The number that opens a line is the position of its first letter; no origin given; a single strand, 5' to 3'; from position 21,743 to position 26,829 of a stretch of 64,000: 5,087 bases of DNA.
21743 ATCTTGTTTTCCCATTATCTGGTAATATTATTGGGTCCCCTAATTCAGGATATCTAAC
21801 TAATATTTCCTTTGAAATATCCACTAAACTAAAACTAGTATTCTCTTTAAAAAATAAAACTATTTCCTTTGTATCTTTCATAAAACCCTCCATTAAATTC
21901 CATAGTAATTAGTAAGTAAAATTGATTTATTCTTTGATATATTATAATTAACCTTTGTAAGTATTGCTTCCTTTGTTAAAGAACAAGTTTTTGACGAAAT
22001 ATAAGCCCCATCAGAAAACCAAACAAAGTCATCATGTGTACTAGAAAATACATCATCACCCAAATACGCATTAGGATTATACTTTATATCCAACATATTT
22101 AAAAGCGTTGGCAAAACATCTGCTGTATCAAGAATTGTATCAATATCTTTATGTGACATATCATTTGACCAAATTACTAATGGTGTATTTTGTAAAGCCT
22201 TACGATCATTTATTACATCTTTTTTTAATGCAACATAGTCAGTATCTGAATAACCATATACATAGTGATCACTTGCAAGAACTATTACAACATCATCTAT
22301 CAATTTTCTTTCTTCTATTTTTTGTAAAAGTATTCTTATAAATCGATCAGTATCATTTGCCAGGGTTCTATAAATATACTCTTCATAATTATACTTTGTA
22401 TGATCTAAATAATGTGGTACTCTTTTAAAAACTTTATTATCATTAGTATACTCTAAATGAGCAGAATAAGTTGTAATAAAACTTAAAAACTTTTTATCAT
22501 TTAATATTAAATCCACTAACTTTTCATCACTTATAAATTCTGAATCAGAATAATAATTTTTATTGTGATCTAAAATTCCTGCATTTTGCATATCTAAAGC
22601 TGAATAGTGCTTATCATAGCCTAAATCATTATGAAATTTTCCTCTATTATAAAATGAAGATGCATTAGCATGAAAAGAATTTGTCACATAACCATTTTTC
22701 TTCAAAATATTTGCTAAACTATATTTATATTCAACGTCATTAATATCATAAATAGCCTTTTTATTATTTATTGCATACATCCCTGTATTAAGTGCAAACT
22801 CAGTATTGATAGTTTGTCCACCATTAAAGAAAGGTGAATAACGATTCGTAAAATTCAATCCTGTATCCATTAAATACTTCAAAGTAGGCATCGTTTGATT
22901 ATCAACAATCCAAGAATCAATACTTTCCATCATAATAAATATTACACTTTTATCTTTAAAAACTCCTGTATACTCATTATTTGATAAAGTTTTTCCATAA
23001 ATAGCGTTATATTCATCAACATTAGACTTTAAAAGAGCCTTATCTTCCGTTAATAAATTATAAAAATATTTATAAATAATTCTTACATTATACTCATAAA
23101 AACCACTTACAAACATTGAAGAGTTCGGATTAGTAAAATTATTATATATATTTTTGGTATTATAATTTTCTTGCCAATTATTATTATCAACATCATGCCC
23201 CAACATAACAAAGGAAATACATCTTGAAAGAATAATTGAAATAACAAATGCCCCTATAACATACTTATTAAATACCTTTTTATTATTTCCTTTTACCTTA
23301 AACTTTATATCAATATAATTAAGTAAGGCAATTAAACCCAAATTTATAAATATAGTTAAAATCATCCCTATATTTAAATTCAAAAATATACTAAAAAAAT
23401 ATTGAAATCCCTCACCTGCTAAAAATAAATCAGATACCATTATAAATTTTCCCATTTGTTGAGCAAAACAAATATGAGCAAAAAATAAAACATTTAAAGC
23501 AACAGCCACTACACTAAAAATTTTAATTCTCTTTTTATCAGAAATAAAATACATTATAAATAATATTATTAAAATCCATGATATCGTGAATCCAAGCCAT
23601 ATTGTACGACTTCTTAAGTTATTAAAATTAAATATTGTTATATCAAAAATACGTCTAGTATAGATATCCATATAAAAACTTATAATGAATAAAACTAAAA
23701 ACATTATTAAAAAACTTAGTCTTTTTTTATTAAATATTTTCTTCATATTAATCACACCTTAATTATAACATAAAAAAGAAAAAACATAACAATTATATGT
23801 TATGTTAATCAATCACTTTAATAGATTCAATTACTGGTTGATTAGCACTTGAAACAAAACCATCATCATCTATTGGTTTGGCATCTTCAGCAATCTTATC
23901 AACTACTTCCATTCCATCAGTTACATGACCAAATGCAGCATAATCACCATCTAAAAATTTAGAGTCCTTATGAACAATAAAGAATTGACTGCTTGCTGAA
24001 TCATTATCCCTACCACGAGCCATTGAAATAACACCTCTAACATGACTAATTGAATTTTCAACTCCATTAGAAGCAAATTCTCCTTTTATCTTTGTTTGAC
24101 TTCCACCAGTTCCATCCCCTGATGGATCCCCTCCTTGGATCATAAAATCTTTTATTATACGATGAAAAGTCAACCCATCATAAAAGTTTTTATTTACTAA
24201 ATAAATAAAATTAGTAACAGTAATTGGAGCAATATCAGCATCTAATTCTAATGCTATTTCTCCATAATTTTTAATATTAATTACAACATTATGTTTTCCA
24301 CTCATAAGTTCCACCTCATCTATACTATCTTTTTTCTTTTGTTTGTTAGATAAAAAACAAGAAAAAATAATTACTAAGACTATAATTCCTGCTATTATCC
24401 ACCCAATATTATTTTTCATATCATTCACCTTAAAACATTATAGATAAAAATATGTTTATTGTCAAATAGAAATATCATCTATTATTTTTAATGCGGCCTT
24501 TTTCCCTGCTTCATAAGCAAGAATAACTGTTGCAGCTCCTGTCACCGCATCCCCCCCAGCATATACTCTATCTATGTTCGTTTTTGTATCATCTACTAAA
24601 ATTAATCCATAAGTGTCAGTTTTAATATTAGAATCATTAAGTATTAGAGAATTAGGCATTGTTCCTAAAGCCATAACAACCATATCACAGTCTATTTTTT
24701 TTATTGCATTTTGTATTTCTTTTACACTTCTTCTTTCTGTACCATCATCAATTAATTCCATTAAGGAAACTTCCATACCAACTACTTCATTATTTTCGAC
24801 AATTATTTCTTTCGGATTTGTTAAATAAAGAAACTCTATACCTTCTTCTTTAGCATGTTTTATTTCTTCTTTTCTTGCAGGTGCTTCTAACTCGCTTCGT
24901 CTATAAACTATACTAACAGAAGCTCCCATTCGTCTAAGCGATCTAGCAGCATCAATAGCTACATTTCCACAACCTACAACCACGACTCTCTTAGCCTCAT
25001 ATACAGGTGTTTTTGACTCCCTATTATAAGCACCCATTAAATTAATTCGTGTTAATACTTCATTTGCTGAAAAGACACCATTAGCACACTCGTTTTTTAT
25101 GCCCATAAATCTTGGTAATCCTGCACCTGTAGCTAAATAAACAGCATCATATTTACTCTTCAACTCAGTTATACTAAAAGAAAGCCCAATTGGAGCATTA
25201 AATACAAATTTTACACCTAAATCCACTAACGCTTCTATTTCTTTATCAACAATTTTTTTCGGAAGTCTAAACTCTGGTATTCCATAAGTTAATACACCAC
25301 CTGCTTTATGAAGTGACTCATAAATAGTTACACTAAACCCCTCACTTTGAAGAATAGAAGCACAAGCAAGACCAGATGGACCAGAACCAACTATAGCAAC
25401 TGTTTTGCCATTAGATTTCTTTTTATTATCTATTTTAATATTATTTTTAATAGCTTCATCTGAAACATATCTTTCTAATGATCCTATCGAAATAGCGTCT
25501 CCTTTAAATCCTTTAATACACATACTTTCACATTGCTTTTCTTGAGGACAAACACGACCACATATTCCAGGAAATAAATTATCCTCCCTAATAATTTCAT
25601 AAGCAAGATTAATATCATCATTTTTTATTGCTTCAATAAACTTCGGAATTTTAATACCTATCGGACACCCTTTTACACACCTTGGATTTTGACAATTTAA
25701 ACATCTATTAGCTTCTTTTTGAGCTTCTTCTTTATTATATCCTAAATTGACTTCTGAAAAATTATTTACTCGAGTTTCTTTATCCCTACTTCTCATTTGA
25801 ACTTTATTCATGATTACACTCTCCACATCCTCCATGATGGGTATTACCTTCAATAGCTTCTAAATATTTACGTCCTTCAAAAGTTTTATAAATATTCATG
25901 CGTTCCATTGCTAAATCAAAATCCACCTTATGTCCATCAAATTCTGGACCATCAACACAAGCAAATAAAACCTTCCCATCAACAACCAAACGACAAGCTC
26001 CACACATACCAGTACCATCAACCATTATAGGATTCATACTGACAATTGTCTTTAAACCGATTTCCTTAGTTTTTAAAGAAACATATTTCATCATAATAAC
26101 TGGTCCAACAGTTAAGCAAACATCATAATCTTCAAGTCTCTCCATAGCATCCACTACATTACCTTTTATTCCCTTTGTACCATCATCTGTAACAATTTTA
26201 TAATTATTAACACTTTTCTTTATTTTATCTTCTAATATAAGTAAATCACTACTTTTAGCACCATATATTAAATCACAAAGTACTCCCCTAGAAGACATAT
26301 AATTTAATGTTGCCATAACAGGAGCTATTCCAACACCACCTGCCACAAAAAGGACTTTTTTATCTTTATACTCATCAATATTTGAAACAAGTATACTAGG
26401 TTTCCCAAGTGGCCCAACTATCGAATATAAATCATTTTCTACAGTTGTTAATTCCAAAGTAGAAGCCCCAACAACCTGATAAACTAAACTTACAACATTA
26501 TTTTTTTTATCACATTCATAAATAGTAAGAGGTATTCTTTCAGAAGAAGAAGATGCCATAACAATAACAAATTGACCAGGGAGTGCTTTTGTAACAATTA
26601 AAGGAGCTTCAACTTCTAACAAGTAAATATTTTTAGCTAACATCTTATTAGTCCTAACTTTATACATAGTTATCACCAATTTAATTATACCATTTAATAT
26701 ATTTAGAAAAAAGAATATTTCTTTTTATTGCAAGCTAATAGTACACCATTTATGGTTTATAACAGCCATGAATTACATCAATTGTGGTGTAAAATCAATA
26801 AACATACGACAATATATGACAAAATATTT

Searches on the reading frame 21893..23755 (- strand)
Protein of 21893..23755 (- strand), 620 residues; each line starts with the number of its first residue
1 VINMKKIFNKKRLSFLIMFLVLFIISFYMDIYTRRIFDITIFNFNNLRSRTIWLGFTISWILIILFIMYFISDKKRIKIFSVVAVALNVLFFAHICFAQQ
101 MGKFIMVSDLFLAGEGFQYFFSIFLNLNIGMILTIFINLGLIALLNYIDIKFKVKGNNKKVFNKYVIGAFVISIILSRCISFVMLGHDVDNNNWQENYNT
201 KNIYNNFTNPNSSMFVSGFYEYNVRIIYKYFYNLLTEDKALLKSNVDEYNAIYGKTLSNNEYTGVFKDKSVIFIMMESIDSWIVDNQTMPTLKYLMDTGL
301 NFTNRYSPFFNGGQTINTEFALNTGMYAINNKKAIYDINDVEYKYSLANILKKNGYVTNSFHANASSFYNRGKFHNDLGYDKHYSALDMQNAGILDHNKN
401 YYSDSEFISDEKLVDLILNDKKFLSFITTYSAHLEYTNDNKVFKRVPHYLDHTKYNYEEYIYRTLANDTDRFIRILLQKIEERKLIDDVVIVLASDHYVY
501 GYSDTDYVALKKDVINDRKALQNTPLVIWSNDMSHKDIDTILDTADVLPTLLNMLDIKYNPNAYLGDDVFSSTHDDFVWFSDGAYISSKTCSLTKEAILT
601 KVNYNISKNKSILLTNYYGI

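Call 40: search_protein_families(library=ncbifam, proteins=[window:21893-23755:-], max_evalue=0.00001)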
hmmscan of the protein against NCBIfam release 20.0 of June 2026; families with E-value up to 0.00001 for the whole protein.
window:21893-23755:- (620 aa): 1 family
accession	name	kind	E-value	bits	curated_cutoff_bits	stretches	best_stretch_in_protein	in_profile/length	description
NF053595.1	LptchSynLtaSGpos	equivalog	1.1e-28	100.3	970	1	18-610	3-581/626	lipoteichoic acid synthase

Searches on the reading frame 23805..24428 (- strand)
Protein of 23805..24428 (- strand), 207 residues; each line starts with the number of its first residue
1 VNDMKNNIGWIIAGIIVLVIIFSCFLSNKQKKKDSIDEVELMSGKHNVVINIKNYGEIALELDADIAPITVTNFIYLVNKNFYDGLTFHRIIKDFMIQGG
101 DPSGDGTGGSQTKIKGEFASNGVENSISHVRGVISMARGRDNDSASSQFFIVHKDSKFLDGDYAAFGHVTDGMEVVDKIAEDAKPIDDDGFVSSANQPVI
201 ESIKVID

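Call 69: search_protein_families(library=pfam, proteins=[window:23805-24428:-], max_evalue=0.001)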
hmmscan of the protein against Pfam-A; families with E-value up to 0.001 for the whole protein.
window:23805-24428:- (207 aa): 1 family
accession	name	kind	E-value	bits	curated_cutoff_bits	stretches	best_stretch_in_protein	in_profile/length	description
PF00160.26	Pro_isomerase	-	3.4e-46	157.8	21.7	1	49-185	3-141/159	Cyclophilin type peptidyl-prolyl cis-trans isomerase/CLD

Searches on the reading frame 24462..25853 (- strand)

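Call 40: search_protein_families(library=ncbifam, proteins=[window:24462-25853:-], max_evalue=0.00001)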
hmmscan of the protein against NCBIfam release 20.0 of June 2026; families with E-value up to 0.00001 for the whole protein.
window:24462-25853:- (463 aa): 63 families (the best 25 are shown)
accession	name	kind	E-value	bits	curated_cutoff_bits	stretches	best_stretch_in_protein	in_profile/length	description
NF009414.0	PRK12778.1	equivalog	1.7e-168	562.3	1103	1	9-460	288-748/752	bifunctional dihydroorotate dehydrogenase B NAD binding subunit/NADPH-dependent glutamate synthase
TIGR01316.1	gltA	equivalog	2e-148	494.9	471.75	1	26-457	3-445/449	NADPH-dependent glutamate synthase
NF009413.0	PRK12775.1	equivalog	1.2e-138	463.6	1895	1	12-457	294-750/1006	putative trifunctional 2-polyprenylphenol hydroxylase/glutamate synthase subunit beta/ferritin domain-containing protein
NF009410.0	PRK12771.1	subfamily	9.8e-109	364.4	516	1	56-457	47-441/566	NAD(P)-binding protein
NF009415.0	PRK12779.1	equivalog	2.6e-104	350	1519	1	59-462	210-627/944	putative bifunctional glutamate synthase subunit beta/2-polyprenylphenol hydroxylase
TIGR01318.1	gltD_gamma_fam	subfamily_domain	1.2e-100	337.4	482.95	1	21-460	12-464/467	glutamate synthase, small subunit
NF009454.0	PRK12814.1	equivalog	3.9e-97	326.2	916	2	58-457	103-496/657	putative NADPH-dependent glutamate synthase small subunit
NF009408.0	PRK12769.1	equivalog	5.3e-94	315.6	1003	1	23-461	199-651/659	formate-dependent uric acid utilization protein AegA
NF010590.0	PRK13984.1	equivalog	1.8e-93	313.7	946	1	10-457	151-602/611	putative oxidoreductase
NF009451.0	PRK12809.1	equivalog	1.9e-81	274.2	1154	1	26-457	185-630/639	formate-dependent uric acid utilization protein YgfT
TIGR01317.1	GOGAT_sm_gam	subfamily_domain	1.8e-76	257.9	447.7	1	18-456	11-473/485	glutamate synthase small subunit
TIGR03315.1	Se_ygfK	equivalog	1.4e-74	251.1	835.3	1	50-458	438-836/1012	putative selenate reductase subunit YgfK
NF009409.0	PRK12770.1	subfamily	4.2e-66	223.4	343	1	135-457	4-346/360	putative glutamate synthase subunit beta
NF045663.1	diclust_near_Sec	equivalog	3.7e-47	160.9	530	1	56-246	17-201/759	pyridine nucleotide-disulfide oxidoreductase/dicluster-binding protein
TIGR01292.1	TRX_reduct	equivalog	1.2e-22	80.1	343.45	1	283-459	137-298/300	thioredoxin-disulfide reductase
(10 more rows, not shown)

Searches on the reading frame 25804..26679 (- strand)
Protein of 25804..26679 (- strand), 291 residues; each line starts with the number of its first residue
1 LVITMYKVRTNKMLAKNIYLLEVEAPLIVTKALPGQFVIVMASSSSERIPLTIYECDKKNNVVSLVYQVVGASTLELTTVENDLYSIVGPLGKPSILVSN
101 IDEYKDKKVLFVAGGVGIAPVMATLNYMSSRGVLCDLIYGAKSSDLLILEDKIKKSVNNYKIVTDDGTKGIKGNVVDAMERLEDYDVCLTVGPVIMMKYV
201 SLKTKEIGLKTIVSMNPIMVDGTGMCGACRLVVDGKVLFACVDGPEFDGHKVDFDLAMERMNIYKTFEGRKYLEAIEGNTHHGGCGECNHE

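Call 40: search_protein_families(library=ncbifam, proteins=[window:25804-26679:-], max_evalue=0.00001)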
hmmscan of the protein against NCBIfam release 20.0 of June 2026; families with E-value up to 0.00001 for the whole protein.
window:25804-26679:- (291 aa): 14 families
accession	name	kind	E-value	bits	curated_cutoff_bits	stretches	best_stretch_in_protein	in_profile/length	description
NF004862.0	PRK06222.1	subfamily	4.1e-95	318.5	220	1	5-282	1-278/281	sulfide/dihydroorotate dehydrogenase-like FAD/NAD-binding protein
NF009414.0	PRK12778.1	equivalog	2.1e-90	304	1103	1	5-277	1-273/752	bifunctional dihydroorotate dehydrogenase B NAD binding subunit/NADPH-dependent glutamate synthase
NF009413.0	PRK12775.1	equivalog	1.8e-61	208.1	1895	1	5-270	1-266/1006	putative trifunctional 2-polyprenylphenol hydroxylase/glutamate synthase subunit beta/ferritin domain-containing protein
NF009415.0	PRK12779.1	equivalog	8.1e-51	172.9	1519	1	8-269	653-935/944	putative bifunctional glutamate synthase subunit beta/2-polyprenylphenol hydroxylase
NF000798.0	PRK00054.1-3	equivalog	4.8e-39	134.5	219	1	4-252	6-242/244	dihydroorotate dehydrogenase electron transfer subunit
NF000796.0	PRK00054.1-1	equivalog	1.1e-36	126.4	224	1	31-254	28-236/254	dihydroorotate dehydrogenase electron transfer subunit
NF000799.0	PRK00054.1-4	equivalog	1.4e-31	109.5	314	1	7-251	8-255/258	dihydroorotate dehydrogenase electron transfer subunit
NF000797.0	PRK00054.1-2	equivalog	6.5e-27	94.4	270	1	7-250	18-263/267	dihydroorotate dehydrogenase electron transfer subunit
TIGR02911.1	sulfite_red_B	equivalog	3.6e-19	68.9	288.6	1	31-248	30-252/261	anaerobic sulfite reductase subunit AsrB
NF004470.0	PRK05802.1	equivalog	4.6e-17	62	313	1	8-237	70-309/330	sulfide/dihydroorotate dehydrogenase-like FAD/NAD-binding protein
NF006220.0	PRK08345.1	subfamily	4.7e-13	49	395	1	33-248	44-283/294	cytochrome-c3 hydrogenase subunit gamma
NF040830.1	sulfhyd_ShyC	equivalog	9.8e-12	44.6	600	1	33-154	40-158/288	NAD(P)-dependent hydrogenase/sulfhydrogenase 2 subunit gamma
NF040810.1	BenC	equivalog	4.5e-09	35.9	430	1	18-210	119-321/333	benzoate 1,2-dioxygenase electron transfer component BenC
NF040835.1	sulfhyd_HydG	equivalog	6.4e-07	28.9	650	1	16-248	32-280/292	NADPH-dependent hydrogenase/sulfhydrogenase 1 subunit gamma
